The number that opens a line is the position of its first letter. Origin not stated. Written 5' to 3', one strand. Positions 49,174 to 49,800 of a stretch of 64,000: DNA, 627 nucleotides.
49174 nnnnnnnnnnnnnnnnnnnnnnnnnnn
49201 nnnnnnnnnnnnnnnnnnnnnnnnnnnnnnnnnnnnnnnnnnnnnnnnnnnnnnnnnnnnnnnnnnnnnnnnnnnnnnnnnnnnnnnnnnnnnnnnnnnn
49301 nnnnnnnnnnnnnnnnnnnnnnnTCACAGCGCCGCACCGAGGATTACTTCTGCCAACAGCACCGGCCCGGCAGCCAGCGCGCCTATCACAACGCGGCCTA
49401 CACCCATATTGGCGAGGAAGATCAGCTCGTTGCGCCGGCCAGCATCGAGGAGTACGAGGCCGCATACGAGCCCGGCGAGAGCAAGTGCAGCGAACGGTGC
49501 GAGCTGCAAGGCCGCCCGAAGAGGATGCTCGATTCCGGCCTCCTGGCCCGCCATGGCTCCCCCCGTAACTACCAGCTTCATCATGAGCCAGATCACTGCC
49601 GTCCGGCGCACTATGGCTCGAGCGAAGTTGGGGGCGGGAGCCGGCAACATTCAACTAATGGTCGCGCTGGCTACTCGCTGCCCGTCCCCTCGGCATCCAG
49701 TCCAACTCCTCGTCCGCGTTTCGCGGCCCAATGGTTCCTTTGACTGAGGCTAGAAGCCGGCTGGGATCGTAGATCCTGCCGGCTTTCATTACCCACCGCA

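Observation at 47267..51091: Mini LptF/G-like 3-TM protein overlapping a divergent LptB-like ATPase, inside a tightly packed amidohydrolase-rhodanese-M28 gene string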

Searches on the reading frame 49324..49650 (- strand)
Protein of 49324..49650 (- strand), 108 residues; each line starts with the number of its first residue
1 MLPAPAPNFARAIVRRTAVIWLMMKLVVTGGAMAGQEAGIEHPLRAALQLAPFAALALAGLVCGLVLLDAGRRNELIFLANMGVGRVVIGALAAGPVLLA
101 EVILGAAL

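Call 3: search_protein_families(library=pfam, proteins=[window:49324-49650:-], max_evalue=1)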
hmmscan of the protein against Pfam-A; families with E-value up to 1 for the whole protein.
window:49324-49650:- (108 aa): 0 families

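Call 4: search_protein_families(library=ncbifam, proteins=[window:49324-49650:-], max_evalue=1)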
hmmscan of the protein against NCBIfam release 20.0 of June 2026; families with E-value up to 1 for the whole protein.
window:49324-49650:- (108 aa): 1 family
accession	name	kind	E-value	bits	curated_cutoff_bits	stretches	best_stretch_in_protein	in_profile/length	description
NF058582.1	Microco_LAVTG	domain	0.1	12.7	27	1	52-73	11-33/34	LAVTG motif-containing sortase-dependent surface protein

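Call 5: find_homologous_proteins(query=window:49324-49650:-, max_evalue=0.01)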
Query window:49324-49650:- (108 aa): 13 proteins with E <= 0.01 among 393 candidates.
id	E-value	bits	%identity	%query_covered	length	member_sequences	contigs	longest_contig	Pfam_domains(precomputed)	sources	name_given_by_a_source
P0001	6.5e-55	202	96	100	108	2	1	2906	-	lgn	-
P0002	3.4e-53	196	95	100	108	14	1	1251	-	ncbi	-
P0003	7.7e-51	189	92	100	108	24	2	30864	-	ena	-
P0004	2.1e-49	184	89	100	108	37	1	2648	-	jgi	jgi:hypothetical protein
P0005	7.0e-48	179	85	100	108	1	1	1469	-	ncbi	-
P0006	2.1e-45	171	88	96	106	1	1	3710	-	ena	-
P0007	1.7e-44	168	86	96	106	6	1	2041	-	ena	-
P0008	1.1e-41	159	91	89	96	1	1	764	-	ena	-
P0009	1.5e-34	136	88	80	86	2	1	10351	-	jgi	-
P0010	4.6e-30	122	88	69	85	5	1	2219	-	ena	-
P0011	3.2e-29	119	89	70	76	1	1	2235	-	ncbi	-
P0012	1.3e-24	105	87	42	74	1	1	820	-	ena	-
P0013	6.1e-17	80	63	68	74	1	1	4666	-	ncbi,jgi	jgi:hypothetical protein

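Call 7: find_encoding_contigs(protein=P0003, flank=8000, max_places=3)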
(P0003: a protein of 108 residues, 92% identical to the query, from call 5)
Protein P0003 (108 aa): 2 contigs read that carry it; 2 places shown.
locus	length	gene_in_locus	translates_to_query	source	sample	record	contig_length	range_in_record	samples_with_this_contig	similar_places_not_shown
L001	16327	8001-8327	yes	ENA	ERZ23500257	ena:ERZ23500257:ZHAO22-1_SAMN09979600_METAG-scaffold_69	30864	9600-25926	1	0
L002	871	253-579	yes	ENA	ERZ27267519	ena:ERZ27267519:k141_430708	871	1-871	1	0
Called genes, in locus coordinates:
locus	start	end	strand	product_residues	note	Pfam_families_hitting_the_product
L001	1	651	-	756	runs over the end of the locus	PF03176:MMPL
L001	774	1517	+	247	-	PF00413:Peptidase_M10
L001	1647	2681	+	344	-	PF00144:Beta-lactamase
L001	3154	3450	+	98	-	PF01883:FeS_assembly_P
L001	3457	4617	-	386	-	PF01612:DNA_pol_A_exo1, PF00570:HRDC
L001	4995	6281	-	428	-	PF01964:ThiC_Rad_SAM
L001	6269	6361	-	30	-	-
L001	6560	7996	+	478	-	PF01979:Amidohydro_1, PF07969:Amidohydro_3 (weak)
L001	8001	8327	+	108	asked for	-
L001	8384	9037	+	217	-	PF00005:ABC_tran, PF13304:AAA_21 (weak)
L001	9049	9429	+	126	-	PF00581:Rhodanese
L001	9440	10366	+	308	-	PF04389:Peptidase_M28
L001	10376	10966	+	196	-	PF03352:Adenine_glyco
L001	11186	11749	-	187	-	PF01327:Pep_deformylase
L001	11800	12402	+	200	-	PF12804:NTP_transf_3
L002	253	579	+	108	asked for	-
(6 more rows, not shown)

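Call 8: find_encoding_contigs(protein=P0013, flank=8000, max_places=3)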
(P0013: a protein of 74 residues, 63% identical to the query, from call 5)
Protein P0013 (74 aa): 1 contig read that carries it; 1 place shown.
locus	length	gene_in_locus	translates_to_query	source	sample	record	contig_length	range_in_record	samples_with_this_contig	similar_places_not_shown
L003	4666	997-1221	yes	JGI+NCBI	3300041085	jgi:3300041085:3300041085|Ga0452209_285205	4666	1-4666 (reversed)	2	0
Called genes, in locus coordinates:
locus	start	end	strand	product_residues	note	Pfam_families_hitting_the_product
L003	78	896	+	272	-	PF01979:Amidohydro_1, PF07969:Amidohydro_3 (weak)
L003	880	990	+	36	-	-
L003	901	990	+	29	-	-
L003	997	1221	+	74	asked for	-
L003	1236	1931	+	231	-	PF00005:ABC_tran, PF13304:AAA_21 (faint)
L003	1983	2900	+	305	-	PF04389:Peptidase_M28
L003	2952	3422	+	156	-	PF03352:Adenine_glyco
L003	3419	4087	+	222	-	PF12146:Hydrolase_4 (faint), PF20408:Abhydrolase_11, PF12695:Abhydrolase_5 (weak)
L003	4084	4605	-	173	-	PF06831:H2TH, PF06827:zf-FPG_IleRS (weak)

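Call 9: find_encoding_contigs(protein=P0009, flank=8000, max_places=3)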
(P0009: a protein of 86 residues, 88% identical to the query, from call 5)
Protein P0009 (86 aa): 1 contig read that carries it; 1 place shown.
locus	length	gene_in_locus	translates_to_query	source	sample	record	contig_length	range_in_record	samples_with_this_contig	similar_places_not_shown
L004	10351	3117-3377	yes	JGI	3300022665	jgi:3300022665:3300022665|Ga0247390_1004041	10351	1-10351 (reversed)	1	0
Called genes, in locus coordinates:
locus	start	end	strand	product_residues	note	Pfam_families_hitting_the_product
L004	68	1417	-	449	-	PF01964:ThiC_Rad_SAM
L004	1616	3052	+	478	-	PF01979:Amidohydro_1, PF07969:Amidohydro_3 (weak)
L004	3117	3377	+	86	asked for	-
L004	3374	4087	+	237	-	PF00005:ABC_tran, PF13304:AAA_21 (faint)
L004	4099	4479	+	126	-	PF00581:Rhodanese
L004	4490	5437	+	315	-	PF04389:Peptidase_M28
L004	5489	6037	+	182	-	PF03352:Adenine_glyco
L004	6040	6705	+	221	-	PF12146:Hydrolase_4 (faint), PF20408:Abhydrolase_11, PF12695:Abhydrolase_5 (weak)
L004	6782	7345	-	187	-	PF01327:Pep_deformylase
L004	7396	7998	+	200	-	PF12804:NTP_transf_3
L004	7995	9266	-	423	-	-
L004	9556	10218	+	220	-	PF00392:GntR (weak), PF12802:MarR_2 (weak), PF12840:HTH_20, PF13412:HTH_24, PF08220:HTH_DeoR (faint), PF08279:HTH_11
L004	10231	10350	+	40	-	?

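Call 18: search_solved_structures(query=A1, max_evalue=10, show_alignments=5)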
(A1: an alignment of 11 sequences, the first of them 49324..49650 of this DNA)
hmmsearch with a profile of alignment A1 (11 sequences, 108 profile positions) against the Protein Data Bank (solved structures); distinct sequences matched with E-value up to 10: 11.
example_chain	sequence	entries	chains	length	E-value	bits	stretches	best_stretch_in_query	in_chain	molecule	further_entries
6xr1_A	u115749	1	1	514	8.3e-20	74.4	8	25-77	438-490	dTor_9x57R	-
6xr2_A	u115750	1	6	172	3.1e-07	34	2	24-77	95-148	dTor_3x57R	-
8e0o_A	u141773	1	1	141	0.064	16.9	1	25-77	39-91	hetBGL03-15-18a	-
7tgg_A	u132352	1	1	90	0.064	16.9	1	67-106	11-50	Geopilin domain 1 protein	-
8e12_A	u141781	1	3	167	0.13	15.9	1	24-77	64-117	BGL14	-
8e0n_A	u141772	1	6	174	0.18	15.5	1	24-77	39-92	BGL18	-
8e0o_C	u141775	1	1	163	0.21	15.2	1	24-77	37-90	hetBGL03-15-18c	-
8e0m_A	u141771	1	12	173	0.23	15.1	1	24-77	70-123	BGL15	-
8e0o_B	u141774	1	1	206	0.32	14.6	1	24-77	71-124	hetBGL03-15-18b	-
9dze_K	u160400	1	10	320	2.6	11.7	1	26-98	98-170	pD5-14 B component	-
9dze_A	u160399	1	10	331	4.5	11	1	28-77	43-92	pD5-14 A component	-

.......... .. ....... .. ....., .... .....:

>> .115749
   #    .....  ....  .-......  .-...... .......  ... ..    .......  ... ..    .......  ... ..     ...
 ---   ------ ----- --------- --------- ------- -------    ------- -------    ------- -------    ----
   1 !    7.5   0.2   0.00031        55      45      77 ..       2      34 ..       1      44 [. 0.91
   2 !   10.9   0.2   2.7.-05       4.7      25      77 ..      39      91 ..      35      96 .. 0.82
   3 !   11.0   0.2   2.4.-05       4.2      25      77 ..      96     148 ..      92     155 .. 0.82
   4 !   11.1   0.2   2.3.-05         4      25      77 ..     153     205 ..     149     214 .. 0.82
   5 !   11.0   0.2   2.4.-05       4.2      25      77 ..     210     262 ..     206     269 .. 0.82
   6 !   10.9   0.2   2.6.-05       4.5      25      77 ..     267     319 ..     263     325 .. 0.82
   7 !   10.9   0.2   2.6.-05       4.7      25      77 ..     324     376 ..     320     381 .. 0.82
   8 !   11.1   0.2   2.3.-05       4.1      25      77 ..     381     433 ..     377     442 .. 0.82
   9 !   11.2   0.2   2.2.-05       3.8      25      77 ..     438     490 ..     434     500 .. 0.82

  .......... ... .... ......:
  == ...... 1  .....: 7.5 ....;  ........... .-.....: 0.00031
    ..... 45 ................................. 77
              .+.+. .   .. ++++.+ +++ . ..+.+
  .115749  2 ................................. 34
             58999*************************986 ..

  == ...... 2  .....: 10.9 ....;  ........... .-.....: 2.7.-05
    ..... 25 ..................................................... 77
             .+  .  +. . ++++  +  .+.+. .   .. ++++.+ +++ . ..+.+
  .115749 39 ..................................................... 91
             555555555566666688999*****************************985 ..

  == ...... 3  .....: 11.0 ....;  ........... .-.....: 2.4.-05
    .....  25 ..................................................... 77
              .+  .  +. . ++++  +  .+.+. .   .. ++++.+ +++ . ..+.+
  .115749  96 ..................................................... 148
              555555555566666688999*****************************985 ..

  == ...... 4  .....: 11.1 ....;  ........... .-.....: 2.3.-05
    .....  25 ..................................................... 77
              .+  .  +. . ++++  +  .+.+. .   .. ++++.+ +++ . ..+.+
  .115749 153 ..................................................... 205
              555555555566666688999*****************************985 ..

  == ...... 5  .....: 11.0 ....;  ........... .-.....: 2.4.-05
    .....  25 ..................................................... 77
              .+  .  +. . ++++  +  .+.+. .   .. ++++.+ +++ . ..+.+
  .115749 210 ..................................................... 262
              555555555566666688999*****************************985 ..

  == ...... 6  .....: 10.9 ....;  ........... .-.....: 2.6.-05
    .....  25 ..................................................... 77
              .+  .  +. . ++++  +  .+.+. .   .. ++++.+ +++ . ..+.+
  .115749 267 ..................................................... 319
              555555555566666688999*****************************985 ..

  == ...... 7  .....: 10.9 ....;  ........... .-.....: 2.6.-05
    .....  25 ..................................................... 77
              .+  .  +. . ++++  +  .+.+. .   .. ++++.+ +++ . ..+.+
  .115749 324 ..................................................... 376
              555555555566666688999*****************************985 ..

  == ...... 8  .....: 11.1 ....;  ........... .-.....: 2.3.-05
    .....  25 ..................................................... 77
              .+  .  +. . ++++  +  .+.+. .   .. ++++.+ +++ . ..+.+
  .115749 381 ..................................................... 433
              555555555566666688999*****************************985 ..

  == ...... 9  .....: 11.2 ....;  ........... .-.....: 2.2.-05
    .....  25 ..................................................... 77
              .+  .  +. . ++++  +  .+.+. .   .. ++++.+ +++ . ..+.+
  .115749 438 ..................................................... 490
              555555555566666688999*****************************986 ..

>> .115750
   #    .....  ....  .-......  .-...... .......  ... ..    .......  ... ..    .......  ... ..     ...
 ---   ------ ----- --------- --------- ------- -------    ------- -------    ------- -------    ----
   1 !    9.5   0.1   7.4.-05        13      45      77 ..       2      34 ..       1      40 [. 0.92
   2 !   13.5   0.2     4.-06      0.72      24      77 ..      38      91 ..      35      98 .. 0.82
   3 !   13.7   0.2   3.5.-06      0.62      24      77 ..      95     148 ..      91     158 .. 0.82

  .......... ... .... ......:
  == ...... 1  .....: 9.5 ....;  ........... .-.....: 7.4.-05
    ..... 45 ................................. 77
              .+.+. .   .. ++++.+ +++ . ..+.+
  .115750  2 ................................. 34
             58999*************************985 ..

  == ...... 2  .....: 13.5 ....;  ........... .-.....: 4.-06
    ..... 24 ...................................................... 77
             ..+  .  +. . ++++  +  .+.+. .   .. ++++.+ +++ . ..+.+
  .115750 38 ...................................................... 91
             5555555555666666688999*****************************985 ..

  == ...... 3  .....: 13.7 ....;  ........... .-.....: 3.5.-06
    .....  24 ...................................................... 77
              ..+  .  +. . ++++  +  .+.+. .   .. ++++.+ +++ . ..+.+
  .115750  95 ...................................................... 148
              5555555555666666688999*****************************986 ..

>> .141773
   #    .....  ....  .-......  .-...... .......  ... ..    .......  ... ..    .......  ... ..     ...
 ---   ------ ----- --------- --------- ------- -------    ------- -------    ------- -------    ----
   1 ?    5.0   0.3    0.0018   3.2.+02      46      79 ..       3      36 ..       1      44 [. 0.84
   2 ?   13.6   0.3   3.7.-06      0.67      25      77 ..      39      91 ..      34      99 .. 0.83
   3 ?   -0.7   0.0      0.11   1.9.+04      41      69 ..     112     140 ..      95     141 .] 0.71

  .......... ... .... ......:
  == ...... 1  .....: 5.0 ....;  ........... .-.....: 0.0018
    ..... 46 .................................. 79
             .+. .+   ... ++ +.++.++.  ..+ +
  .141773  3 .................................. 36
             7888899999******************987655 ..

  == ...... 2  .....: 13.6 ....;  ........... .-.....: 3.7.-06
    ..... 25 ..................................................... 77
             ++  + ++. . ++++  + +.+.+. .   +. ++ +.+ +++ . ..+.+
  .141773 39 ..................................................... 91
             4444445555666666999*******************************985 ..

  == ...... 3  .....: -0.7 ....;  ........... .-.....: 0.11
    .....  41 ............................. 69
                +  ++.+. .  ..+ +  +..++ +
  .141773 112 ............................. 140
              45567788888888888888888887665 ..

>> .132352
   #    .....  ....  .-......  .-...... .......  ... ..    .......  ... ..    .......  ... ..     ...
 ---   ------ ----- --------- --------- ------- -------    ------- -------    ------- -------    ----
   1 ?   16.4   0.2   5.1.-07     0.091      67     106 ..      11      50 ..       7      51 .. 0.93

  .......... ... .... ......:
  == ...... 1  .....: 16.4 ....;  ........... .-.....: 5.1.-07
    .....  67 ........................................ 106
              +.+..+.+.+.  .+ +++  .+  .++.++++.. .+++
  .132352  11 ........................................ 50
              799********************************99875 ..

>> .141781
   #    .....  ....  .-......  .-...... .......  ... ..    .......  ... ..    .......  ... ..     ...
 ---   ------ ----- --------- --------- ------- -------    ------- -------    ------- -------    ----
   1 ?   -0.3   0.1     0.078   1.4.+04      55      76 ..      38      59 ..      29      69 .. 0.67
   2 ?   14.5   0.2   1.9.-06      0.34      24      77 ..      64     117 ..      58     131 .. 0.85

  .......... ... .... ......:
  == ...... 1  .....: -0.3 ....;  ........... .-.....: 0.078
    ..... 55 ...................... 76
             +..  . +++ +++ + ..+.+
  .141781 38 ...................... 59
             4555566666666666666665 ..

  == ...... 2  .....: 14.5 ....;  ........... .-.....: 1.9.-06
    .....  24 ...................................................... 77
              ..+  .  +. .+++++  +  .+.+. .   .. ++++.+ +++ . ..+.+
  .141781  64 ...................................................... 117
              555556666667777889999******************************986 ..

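Call 20: find_homologous_proteins(query=A1, max_evalue=0.1)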
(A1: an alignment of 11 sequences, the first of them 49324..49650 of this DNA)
Query A1 (11 sequences) (108 aa, profile of the alignment): 132 proteins with E <= 0.1 among 8000 candidates; the best 120 are listed.
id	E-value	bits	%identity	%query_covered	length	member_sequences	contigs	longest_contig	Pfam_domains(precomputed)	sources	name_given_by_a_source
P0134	4.8e-34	135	30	83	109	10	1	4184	-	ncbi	ncbi:MAG: hypothetical protein P8X82_14605 [Gemmatimonadales bacterium]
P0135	2.8e-33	132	31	83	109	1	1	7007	-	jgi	-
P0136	4.5e-32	128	37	88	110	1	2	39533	-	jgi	jgi:hypothetical protein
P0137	1.5e-31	127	36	88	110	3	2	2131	-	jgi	-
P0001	2.6e-30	123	96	100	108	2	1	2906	-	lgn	-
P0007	3.3e-29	119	86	96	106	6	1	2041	-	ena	-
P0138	8.4e-29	118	27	73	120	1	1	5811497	-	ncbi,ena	-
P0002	8.5e-29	118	95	100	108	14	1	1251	-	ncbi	-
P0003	8.5e-29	118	92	100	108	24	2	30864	-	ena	-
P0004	6.6e-28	115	89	100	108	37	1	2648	-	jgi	jgi:hypothetical protein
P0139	8.0e-28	115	35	73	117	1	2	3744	-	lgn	-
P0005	1.2e-27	114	85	100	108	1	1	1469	-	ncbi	-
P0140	1.2e-27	114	32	29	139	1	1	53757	-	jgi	jgi:hypothetical protein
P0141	2.8e-27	113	32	73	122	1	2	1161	-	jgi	jgi:hypothetical protein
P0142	3.1e-27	113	28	73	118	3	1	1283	-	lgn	-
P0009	2.4e-18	84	88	80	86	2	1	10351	-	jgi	-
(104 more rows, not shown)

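Call 21: search_protein_families(library=pfam, alignment_id=A1, max_evalue=10)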
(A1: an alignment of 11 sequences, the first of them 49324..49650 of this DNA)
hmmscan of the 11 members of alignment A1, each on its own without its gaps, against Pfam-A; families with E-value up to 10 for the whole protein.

A. member 1, window:49324-49650:- (108 aa): 0 families

B. families by the number of members that match (of 11 scanned): 5 families
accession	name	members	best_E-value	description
PF11511.13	RhodobacterPufX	1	0.081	Intrinsic membrane protein PufX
PF22011.2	DUF6931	1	0.088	Family of unknown function (DUF6931)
PF11992.13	TgpA_N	1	2.7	TgpA N-terminal domain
PF05366.16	Sarcolipin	1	2.8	Sarcolipin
PF15378.11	DUF4605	1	3.3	Domain of unknown function (DUF4605)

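Call 30: predict_structure(alignment_id=A2)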
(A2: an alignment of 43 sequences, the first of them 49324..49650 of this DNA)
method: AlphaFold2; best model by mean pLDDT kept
length: 108 residues; sequences in the alignment: 43
mean_pLDDT: 92.4   pTM: 0.80
mean pLDDT of the five models: 92.4, 91.7, 91.4, 89.1, 85.2
residues with pLDDT >= 90: 82; 70-90: 26; 50-70: 0; < 50: 0
segments of 3 or more residues with pLDDT < 50: none
pLDDT, mean of each block of 10 residues (from residue 1): 86 97 94 85 87 94 97 94 94 96 91
secondary structure, 60 per line:
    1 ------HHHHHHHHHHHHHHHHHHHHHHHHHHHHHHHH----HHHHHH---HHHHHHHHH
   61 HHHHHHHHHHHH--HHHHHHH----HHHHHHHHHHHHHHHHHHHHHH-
elements in order: H7-38 H43-48 H52-72 H75-81 H86-107

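Call 33: search_protein_representatives(alignment_id=A2)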
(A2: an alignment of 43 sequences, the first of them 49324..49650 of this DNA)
Query: 43 sequences, 116 profile positions. Proteins with E-value up to 0.001 (for the whole library): 704; up to 1e-10: 95; up to 1e-30: 3. The best 150 are listed.
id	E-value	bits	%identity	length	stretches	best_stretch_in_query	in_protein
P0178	2.1e-44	166.3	-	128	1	2-114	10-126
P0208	2.0e-34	134.2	-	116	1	6-115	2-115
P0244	1.1e-32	128.6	-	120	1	8-115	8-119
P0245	7.9e-30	119.3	-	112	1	9-115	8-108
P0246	1.3e-29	118.7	-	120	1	4-114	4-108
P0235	3.0e-27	111.0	-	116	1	3-115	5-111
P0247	1.3e-26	109.0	-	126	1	5-114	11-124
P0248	1.1e-25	106.0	-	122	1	7-114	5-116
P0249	1.9e-25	105.2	-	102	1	9-114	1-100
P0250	2.2e-25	105.0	-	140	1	2-114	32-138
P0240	2.3e-25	105.0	-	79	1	44-114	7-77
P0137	1.1e-24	102.8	-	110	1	7-113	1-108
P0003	3.9e-24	101.0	-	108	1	7-112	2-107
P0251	1.1e-23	99.6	-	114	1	10-113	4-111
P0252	1.5e-23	99.1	-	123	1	7-113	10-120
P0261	8.5e-20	87.0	-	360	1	38-104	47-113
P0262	9.7e-20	86.8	-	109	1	7-114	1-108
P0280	3.0e-14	69.1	-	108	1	6-113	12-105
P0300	4.4e-12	62.1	-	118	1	12-113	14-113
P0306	7.8e-12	61.3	-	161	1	5-113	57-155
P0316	2.1e-11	60.0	-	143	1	10-110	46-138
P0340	1.9e-10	56.8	-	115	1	9-113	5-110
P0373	2.5e-09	53.2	-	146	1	8-109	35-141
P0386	5.7e-09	52.1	-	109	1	8-110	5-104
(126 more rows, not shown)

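Call 35: search_protein_families(library=pfam, proteins=[P0261, P0306, P0316, P0373, P0250], max_evalue=1)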
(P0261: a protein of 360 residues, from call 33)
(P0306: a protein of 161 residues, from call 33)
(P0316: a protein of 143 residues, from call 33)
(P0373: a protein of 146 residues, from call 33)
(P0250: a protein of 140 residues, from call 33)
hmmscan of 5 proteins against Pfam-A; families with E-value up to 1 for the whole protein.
P0261 (360 aa): 9 families
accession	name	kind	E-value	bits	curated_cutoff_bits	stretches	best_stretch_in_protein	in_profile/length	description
PF00005.33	ABC_tran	-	4.3e-10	40.8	25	1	151-199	3-51/137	ABC transporter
PF13304.12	AAA_21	-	0.00057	20.5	27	1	161-193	1-36/304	AAA domain, putative AbiEii toxin, Type IV TA system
PF13555.12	AAA_29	-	0.0069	16.5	27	1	158-183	22-46/61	P-loop containing region of AAA domain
PF13476.12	AAA_23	-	0.048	14.7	27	1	160-176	20-36/201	AAA domain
PF02463.25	SMC_N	-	0.13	12.2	40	1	151-176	16-41/220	RecF/RecN/SMC N terminal domain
PF05729.18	NACHT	-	0.22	11.8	26.7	1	161-187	2-28/167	NACHT domain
PF03193.22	RsgA_GTPase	-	0.28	11.4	30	1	158-177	105-124/174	RsgA GTPase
PF13604.12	AAA_30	-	0.34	11.1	27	1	153-192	12-51/191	AAA domain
PF13175.12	AAA_15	-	0.43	10.6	32.1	1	161-178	25-42/374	AAA ATPase domain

P0306 (161 aa): 1 family
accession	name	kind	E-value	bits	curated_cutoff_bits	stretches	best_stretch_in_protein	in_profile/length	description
PF00287.24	Na_K-ATPase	-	0.51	9.9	23.3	1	61-93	14-46/284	Sodium / potassium ATPase beta chain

P0316 (143 aa): 0 families

P0373 (146 aa): 0 families

P0250 (140 aa): 1 family
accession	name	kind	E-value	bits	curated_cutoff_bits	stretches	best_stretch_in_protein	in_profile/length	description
PF00746.26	Gram_pos_anchor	-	0.17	12.3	20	0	81-104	19-42/43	LPXTG cell wall anchor motif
